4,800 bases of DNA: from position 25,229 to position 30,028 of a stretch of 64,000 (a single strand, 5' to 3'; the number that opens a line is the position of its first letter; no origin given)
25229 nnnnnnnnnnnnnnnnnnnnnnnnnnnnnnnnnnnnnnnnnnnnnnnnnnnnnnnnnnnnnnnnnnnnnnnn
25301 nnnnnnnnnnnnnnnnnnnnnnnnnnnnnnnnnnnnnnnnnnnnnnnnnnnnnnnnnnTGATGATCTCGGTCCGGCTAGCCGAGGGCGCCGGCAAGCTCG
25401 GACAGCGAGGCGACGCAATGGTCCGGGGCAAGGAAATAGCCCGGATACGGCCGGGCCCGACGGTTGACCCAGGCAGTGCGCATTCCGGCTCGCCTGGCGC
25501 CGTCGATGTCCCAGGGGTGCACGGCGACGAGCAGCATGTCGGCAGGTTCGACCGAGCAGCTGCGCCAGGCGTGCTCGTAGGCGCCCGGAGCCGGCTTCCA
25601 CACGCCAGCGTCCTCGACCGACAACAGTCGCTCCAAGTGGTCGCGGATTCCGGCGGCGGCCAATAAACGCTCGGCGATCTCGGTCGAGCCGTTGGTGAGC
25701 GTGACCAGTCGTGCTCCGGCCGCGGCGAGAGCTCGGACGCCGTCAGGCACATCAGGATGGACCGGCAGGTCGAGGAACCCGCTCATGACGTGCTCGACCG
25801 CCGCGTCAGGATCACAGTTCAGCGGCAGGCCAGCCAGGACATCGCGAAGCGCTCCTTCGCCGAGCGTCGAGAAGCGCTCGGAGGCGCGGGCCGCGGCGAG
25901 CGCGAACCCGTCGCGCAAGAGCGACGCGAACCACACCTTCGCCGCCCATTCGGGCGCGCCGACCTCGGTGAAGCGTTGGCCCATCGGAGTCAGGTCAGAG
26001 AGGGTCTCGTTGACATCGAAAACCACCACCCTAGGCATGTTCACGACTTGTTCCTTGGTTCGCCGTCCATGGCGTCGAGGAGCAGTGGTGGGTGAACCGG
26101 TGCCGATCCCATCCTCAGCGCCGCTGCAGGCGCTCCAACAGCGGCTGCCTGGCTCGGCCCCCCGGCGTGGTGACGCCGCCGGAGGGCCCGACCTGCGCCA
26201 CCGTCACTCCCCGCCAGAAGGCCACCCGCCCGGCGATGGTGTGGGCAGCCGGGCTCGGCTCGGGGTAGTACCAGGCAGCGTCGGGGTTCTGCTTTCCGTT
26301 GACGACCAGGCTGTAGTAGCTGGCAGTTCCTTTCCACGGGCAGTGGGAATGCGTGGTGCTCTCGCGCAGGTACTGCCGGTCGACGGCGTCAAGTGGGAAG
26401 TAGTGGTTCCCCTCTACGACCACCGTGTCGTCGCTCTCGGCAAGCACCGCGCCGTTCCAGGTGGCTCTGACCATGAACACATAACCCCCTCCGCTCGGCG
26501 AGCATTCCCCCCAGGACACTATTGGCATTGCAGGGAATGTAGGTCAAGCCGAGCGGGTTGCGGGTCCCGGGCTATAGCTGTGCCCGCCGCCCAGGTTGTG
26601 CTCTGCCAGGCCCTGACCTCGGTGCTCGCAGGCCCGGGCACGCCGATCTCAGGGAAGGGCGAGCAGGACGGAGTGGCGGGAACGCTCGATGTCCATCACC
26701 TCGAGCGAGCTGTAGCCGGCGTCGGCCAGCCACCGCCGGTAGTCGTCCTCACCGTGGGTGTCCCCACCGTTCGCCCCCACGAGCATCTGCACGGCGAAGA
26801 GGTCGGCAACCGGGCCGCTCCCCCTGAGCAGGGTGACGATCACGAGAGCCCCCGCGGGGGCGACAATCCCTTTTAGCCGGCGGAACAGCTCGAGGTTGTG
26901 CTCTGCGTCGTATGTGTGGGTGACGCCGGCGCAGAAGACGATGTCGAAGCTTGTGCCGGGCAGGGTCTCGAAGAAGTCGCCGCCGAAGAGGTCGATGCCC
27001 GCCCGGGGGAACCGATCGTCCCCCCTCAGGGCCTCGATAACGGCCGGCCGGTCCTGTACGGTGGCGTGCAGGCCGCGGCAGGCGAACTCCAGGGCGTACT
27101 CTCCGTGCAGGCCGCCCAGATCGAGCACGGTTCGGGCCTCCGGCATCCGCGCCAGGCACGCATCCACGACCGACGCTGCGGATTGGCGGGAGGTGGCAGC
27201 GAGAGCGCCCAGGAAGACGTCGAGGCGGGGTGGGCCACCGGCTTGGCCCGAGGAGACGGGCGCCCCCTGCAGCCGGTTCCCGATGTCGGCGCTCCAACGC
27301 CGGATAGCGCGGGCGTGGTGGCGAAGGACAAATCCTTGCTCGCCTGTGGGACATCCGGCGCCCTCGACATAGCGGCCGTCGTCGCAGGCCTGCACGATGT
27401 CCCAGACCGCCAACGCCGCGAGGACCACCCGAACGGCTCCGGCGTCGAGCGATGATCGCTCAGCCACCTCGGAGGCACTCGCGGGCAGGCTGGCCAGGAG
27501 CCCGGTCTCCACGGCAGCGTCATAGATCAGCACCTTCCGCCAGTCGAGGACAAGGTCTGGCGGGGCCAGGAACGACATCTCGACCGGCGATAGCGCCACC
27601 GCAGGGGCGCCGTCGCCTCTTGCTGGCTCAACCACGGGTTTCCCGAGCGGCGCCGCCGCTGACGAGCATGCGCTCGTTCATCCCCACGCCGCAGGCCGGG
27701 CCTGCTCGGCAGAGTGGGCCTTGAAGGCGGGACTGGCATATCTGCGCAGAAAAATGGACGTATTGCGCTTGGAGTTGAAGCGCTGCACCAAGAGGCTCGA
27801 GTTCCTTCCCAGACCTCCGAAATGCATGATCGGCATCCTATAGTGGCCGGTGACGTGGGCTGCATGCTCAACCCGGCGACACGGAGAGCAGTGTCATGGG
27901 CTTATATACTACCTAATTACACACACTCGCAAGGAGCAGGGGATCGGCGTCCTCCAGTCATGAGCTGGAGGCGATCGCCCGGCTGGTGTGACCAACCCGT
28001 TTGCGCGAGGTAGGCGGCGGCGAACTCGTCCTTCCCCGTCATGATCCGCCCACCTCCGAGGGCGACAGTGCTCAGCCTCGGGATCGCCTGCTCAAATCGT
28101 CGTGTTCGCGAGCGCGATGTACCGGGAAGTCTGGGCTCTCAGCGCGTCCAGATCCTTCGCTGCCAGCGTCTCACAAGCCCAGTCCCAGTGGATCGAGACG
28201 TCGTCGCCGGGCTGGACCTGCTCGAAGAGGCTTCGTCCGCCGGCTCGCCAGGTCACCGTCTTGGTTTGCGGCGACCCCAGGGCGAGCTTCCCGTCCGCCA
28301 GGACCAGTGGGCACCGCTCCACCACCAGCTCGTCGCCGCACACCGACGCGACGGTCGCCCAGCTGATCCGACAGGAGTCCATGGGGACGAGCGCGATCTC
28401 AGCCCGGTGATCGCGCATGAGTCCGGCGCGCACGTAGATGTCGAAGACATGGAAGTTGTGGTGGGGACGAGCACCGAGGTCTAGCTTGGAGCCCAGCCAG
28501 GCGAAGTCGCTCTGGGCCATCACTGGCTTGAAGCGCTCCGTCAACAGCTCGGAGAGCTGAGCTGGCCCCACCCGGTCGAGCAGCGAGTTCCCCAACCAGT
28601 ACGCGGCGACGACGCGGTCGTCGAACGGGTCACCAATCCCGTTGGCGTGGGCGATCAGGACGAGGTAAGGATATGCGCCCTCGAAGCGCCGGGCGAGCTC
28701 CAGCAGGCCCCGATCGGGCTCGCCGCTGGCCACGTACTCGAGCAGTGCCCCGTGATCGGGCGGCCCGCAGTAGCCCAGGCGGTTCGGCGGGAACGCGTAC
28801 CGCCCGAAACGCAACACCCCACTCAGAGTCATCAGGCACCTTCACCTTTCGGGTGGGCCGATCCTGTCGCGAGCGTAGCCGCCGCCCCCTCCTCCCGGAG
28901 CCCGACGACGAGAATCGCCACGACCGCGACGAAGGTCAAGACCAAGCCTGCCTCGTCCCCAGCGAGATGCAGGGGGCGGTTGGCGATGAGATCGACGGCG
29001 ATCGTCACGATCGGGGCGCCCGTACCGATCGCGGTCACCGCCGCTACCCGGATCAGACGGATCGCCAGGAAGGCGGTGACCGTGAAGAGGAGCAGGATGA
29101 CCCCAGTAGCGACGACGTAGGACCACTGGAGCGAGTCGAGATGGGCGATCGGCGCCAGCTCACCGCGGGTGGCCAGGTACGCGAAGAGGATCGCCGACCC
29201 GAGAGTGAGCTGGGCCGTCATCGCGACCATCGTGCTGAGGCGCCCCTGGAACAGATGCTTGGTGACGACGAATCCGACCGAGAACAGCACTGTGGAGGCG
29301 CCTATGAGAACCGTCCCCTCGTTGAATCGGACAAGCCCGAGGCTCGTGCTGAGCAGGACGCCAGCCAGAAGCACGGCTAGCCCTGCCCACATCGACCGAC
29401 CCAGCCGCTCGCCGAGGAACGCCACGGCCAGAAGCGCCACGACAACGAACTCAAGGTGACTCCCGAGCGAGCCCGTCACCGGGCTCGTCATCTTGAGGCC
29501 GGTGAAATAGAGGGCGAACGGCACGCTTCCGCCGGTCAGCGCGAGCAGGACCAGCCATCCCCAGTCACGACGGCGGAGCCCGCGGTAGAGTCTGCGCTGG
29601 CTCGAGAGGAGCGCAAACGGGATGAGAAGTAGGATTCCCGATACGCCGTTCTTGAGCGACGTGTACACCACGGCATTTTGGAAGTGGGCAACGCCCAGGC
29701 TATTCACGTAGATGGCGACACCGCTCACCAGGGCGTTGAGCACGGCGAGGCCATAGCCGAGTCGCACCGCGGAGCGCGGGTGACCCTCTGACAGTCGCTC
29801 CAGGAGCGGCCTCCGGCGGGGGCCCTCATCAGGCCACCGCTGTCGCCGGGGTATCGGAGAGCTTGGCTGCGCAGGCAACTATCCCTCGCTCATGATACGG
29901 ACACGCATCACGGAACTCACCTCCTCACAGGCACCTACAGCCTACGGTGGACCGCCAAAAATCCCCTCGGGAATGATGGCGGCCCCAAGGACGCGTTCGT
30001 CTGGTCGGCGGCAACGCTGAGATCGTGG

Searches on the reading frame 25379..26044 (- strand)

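Call 64: search_protein_families(library=pfam, proteins=[window:25379-26044:-], max_evalue=0.001)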
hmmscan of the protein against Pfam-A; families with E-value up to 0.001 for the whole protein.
window:25379-26044:- (222 aa): 4 families
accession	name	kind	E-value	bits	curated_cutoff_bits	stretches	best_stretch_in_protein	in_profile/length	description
PF00702.32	Hydrolase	-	1.6e-16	61.7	26.4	1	5-187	2-191/191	haloacid dehalogenase-like hydrolase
PF13419.12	HAD_2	-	6.9e-10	39.8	23.8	1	93-193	78-178/178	Haloacid dehalogenase-like hydrolase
PF12710.13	HAD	-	2.4e-06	28.5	27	1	7-137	1-127/189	haloacid dehalogenase-like hydrolase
PF13242.12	Hydrolase_like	-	1.3e-05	25.4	22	1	150-216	4-74/75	HAD-hyrolase-like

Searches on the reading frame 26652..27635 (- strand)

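Call 64: search_protein_families(library=pfam, proteins=[window:26652-27635:-], max_evalue=0.001)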
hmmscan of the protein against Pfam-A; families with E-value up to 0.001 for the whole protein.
window:26652-27635:- (328 aa): 4 families
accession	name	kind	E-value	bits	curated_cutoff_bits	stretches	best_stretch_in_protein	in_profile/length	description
PF00891.24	Methyltransf_2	-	1.5e-11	44.5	22.3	1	138-309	36-210/210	O-methyltransferase domain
PF13489.12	Methyltransf_23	-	1e-06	29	27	1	151-310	7-161/164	Methyltransferase domain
PF08241.18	Methyltransf_11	-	4.4e-05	24.5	21.2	1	171-266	1-95/95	Methyltransferase domain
PF13649.12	Methyltransf_25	-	0.00046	21.3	27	1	170-262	1-97/97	Methyltransferase domain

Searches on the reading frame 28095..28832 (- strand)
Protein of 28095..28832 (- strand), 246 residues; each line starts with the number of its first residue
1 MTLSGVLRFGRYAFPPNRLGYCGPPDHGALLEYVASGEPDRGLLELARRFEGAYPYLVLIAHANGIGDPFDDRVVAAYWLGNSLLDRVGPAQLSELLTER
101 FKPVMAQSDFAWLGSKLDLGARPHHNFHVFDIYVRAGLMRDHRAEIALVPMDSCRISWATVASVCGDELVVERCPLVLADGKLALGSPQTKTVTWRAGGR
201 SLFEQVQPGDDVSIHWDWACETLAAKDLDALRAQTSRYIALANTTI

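Call 64: search_protein_families(library=pfam, proteins=[window:28095-28832:-], max_evalue=0.001)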
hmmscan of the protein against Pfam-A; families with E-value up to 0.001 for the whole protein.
window:28095-28832:- (246 aa): 1 family
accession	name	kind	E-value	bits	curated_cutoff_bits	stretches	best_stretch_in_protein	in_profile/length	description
PF19927.4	DUF6390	-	2.3e-79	266.8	25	1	4-244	4-239/244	Family of unknown function (DUF6390)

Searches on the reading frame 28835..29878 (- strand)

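Call 64: search_protein_families(library=pfam, proteins=[window:28835-29878:-], max_evalue=0.001)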
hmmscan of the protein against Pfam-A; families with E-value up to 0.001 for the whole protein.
window:28835-29878:- (348 aa): 2 families
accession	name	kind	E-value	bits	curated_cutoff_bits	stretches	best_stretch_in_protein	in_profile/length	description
PF00892.27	EamA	-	8.8e-22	78.3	28.2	1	40-178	2-134/135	EamA-like transporter family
PF03151.22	TPT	-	0.00038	20.4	30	0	123-176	236-289/291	Triose-phosphate Transporter family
